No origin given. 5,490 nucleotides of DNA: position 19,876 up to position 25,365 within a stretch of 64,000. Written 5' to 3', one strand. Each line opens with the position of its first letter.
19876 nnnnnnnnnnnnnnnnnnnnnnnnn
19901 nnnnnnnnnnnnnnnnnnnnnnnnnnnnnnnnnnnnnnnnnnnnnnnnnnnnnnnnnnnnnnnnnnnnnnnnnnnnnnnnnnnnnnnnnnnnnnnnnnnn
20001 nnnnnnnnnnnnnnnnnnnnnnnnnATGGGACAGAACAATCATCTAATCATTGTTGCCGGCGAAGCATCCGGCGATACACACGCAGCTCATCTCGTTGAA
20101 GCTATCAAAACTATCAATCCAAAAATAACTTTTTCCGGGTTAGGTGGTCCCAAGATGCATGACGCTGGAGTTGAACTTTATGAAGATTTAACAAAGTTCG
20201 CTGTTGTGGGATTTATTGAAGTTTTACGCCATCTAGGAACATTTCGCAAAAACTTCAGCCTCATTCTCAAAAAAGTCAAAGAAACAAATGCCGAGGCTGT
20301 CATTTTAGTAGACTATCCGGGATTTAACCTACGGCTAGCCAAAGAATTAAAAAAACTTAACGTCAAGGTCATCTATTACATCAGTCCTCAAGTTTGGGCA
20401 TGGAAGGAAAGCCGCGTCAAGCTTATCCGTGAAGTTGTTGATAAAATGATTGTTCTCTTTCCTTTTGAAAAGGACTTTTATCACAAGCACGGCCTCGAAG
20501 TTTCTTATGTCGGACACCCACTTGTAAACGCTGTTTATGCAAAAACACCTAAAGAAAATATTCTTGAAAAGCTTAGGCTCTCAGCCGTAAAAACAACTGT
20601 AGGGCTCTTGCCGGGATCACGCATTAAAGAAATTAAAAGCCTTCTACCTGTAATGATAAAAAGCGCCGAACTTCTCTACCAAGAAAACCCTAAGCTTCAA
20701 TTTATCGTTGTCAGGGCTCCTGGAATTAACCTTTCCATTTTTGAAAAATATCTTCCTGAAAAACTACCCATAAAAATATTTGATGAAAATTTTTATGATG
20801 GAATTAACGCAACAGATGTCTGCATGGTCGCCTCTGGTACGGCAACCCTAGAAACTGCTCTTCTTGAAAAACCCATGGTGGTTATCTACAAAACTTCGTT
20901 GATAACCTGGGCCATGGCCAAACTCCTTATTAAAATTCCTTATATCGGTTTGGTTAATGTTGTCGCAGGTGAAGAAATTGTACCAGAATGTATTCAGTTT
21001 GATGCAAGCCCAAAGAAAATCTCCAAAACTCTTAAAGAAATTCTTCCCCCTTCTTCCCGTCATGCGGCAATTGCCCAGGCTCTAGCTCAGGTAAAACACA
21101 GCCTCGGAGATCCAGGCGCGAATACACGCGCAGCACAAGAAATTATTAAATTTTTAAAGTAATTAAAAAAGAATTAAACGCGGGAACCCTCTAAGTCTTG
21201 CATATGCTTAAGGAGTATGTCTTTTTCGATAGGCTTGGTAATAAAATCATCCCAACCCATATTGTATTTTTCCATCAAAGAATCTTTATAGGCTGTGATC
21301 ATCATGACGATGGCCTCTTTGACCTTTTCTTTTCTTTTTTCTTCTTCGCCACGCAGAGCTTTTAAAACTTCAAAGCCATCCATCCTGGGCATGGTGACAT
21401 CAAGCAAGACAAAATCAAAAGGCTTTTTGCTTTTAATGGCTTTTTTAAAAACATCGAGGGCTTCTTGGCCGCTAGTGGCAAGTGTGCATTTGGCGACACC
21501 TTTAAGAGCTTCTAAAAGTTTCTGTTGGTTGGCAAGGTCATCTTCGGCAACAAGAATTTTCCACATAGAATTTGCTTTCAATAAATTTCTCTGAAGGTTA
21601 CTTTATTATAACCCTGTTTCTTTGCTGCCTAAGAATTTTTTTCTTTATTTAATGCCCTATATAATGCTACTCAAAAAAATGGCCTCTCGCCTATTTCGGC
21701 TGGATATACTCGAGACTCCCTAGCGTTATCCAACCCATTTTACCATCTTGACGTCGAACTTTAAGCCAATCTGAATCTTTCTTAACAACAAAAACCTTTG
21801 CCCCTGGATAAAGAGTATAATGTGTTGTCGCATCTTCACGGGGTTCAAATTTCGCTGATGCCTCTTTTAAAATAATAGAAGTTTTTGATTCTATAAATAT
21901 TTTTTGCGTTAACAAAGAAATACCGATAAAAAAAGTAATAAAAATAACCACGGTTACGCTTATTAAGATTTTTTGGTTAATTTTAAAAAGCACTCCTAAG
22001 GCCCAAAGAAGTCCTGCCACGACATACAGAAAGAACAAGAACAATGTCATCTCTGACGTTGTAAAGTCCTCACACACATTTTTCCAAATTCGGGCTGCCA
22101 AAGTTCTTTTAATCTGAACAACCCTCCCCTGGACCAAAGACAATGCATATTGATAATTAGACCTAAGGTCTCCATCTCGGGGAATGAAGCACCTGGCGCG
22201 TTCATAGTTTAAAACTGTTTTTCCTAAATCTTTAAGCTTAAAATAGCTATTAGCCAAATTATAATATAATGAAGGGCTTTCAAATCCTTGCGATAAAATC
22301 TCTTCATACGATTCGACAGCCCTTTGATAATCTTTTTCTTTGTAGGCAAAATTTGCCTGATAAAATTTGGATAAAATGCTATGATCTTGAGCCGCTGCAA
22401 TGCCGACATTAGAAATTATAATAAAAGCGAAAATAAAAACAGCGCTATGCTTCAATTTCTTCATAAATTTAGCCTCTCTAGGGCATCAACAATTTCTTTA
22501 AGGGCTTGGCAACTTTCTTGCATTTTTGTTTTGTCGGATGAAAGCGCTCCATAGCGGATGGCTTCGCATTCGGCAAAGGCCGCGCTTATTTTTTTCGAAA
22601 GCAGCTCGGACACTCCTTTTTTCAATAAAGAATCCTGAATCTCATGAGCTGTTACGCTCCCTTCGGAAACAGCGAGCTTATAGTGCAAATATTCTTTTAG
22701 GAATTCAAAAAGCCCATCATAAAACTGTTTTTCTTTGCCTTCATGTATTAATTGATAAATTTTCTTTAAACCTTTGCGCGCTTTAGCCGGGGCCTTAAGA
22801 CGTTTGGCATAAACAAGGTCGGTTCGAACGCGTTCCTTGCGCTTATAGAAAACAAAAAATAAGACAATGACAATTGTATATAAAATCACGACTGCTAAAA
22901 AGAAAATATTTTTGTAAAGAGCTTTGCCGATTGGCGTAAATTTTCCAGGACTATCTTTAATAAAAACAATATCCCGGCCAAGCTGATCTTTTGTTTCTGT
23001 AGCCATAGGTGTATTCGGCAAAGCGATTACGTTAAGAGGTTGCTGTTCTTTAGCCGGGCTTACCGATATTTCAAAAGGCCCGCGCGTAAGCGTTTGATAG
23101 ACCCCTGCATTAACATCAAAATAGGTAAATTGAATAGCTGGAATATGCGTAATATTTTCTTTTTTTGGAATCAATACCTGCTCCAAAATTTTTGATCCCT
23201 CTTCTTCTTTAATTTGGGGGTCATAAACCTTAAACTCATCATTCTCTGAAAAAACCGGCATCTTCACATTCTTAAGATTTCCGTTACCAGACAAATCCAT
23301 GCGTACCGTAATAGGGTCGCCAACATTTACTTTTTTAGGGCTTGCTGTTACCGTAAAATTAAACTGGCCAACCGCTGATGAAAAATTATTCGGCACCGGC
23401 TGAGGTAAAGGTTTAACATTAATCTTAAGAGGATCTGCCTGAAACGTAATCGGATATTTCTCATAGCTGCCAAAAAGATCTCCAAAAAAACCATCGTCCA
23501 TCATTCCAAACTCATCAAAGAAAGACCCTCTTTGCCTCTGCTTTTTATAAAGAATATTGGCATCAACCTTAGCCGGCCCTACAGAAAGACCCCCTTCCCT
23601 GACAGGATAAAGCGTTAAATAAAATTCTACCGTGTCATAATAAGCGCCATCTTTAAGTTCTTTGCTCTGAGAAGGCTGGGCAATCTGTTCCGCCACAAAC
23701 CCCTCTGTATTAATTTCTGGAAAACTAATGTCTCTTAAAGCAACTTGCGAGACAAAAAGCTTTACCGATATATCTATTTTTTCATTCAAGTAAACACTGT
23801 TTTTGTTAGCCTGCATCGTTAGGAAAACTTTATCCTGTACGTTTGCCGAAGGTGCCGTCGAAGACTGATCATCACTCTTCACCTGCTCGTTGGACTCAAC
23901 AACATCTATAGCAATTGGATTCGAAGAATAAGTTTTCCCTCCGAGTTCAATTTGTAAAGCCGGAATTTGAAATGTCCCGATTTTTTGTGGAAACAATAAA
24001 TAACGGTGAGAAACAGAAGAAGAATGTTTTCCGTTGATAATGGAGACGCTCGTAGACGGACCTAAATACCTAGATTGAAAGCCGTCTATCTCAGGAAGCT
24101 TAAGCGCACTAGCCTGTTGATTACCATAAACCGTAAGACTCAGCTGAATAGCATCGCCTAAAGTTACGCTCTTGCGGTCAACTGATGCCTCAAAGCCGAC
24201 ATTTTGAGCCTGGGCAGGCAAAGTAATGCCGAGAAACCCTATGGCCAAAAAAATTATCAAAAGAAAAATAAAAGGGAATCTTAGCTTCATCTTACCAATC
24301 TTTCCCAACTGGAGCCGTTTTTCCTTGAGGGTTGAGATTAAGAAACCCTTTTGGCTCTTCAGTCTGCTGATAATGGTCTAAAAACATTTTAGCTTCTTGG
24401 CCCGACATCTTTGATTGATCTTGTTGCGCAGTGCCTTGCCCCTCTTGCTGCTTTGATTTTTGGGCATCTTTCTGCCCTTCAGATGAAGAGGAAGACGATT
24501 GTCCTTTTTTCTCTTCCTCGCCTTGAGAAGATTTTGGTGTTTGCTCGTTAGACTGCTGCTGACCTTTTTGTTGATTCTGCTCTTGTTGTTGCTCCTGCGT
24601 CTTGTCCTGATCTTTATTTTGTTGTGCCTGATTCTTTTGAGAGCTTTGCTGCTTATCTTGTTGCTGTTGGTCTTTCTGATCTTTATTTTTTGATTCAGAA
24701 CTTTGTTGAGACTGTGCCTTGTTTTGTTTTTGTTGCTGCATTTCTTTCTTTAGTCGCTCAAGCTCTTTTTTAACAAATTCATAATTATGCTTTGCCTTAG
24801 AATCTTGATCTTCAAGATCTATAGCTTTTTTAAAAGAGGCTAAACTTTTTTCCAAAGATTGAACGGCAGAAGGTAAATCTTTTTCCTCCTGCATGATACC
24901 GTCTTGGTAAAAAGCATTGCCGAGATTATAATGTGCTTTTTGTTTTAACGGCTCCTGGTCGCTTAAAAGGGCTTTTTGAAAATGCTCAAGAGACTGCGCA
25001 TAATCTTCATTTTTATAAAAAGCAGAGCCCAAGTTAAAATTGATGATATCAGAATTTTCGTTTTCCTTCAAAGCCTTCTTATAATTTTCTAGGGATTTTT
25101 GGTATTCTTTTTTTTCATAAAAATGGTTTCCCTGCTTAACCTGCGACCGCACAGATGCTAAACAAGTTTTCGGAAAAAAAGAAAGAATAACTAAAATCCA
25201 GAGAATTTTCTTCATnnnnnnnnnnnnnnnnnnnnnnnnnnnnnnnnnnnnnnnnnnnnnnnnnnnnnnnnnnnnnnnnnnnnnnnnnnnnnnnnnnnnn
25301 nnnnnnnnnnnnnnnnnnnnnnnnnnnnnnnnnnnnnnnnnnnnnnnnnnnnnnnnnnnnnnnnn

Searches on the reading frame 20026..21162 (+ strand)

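Call 75: search_protein_families(library=pfam, proteins=[window:20026-21162:+], max_evalue=0.0001)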
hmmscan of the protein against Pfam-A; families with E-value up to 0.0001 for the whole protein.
window:20026-21162:+ (378 aa): 1 family
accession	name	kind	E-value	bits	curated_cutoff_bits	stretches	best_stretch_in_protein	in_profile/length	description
PF02684.21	LpxB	-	1.7e-101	340.2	22.6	1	8-361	2-359/374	Lipid-A-disaccharide synthetase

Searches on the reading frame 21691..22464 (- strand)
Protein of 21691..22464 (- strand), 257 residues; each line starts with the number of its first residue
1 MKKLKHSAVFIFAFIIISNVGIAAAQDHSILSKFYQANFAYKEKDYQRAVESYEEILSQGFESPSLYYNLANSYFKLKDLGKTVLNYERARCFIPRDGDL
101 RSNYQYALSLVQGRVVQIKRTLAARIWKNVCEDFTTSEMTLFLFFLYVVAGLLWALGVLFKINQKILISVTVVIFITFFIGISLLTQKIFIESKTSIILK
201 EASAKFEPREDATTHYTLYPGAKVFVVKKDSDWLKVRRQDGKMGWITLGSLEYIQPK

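Call 75: search_protein_families(library=pfam, proteins=[window:21691-22464:-], max_evalue=0.0001)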
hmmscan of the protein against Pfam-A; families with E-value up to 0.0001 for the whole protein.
window:21691-22464:- (257 aa): 5 families
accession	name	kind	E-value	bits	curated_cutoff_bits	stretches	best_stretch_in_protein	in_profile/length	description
PF00515.34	TPR_1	-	2.8e-07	30.5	27.8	0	66-90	3-27/34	Tetratricopeptide repeat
PF07719.23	TPR_2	-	5.7e-06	26.5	27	0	34-58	5-29/34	Tetratricopeptide repeat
PF08239.17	SH3_3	-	9.4e-06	26.2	27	1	208-246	9-48/54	Bacterial SH3 domain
PF06347.19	SH3_4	-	1.3e-05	25.3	24.1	1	207-247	10-50/56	Bacterial SH3 domain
PF24575.1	TPR_Slam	-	4.1e-05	24.4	35.2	1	26-76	43-93/104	Surface lipoprotein assembly modifier, N-terminal TPR repeats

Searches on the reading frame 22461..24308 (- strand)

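Call 75: search_protein_families(library=pfam, proteins=[window:22461-24308:-], max_evalue=0.0001)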
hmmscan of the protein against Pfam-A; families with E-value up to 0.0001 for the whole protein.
window:22461-24308:- (615 aa): 1 family
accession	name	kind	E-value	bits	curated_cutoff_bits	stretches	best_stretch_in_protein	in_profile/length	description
PF13584.12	BatD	-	1.6e-38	131.7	24.1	2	41-136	1-92/92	BatD DUF11 like domain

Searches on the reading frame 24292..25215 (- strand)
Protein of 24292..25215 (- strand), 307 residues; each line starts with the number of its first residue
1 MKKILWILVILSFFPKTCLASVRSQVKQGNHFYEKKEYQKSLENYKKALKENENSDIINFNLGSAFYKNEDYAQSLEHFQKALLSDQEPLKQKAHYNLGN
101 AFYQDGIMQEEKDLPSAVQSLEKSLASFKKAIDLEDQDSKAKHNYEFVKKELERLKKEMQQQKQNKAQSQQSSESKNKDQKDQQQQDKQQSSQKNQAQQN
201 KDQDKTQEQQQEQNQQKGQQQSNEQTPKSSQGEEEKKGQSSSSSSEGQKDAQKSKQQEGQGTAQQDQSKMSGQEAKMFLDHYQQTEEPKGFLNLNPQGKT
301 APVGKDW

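Call 75: search_protein_families(library=pfam, proteins=[window:24292-25215:-], max_evalue=0.0001)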
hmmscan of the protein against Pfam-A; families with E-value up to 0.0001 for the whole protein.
window:24292-25215:- (307 aa): 6 families
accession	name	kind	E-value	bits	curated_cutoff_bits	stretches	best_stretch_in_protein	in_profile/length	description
PF13432.12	TPR_16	-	6.9e-14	52.4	32.7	2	61-110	2-49/65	Tetratricopeptide repeat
PF00515.34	TPR_1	-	8.6e-14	51.1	27.8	1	60-83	5-28/34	Tetratricopeptide repeat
PF13414.12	TPR_11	-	5e-13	49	26.8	1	29-69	1-41/42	TPR repeat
PF07719.23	TPR_2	-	1.1e-12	47.5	27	0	60-84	5-29/34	Tetratricopeptide repeat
PF13424.12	TPR_12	-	1.2e-07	32.3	30.1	0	59-130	6-77/77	Tetratricopeptide repeat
PF13181.12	TPR_8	-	9.9e-06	25.8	25.7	0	59-87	4-32/34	Tetratricopeptide repeat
